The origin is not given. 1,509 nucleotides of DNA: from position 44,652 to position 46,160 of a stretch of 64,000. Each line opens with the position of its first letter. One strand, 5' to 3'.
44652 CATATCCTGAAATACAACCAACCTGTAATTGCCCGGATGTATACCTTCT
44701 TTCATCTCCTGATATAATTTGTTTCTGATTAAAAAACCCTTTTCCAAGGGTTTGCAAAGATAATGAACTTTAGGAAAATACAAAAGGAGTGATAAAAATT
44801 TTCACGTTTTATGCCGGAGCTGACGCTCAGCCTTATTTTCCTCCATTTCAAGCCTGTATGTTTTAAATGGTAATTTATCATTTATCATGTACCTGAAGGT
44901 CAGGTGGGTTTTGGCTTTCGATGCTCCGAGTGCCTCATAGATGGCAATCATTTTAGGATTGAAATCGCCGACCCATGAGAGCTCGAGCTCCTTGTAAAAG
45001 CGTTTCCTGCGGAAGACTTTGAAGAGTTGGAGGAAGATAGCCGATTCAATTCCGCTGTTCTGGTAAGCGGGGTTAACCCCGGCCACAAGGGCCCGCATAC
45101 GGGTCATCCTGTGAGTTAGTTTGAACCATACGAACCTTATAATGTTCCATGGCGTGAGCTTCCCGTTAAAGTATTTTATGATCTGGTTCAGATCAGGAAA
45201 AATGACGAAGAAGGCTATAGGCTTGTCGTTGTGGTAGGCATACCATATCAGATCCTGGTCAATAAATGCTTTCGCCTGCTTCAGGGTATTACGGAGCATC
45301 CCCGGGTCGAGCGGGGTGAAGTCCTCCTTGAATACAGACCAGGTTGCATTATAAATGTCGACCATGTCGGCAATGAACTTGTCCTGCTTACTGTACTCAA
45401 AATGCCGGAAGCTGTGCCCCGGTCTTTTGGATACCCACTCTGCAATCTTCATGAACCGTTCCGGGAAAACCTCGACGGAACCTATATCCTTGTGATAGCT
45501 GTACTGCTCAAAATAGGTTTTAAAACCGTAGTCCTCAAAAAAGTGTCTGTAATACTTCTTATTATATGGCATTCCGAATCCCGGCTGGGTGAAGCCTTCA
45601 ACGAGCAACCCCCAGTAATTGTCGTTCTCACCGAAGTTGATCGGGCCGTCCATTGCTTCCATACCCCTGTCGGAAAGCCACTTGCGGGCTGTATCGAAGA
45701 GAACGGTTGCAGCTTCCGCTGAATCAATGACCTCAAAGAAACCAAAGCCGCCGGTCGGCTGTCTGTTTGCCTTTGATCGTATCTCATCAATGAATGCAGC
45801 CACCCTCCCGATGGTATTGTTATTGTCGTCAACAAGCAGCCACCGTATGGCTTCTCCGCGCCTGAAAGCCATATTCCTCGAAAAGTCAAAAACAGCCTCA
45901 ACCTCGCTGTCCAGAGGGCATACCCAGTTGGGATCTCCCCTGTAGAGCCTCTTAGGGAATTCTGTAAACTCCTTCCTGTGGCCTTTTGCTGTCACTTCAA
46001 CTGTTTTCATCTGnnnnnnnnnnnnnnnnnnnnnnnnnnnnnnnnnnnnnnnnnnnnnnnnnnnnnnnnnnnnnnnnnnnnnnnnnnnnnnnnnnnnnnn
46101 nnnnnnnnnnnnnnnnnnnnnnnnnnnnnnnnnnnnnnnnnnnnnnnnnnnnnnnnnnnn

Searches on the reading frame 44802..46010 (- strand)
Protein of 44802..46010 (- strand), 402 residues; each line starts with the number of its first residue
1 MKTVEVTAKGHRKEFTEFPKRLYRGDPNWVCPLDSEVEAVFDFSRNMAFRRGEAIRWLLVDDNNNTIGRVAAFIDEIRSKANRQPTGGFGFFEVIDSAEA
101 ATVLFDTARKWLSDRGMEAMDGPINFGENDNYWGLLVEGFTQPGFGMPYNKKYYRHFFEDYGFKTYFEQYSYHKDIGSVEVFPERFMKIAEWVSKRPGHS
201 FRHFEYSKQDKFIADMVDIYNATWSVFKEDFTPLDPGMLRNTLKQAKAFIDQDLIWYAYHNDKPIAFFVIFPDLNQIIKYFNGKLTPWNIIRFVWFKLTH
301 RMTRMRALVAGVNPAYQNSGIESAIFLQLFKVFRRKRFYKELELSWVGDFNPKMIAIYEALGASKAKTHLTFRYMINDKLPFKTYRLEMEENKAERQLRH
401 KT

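Call 20: search_protein_families(library=pfam, proteins=[window:44802-46010:-], max_evalue=0.001)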
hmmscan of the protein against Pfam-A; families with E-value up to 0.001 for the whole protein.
window:44802-46010:- (402 aa): 1 family
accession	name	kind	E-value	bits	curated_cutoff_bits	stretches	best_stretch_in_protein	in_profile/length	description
PF00583.31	Acetyltransf_1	-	3.6e-05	24.5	20.7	1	219-362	4-115/116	Acetyltransferase (GNAT) family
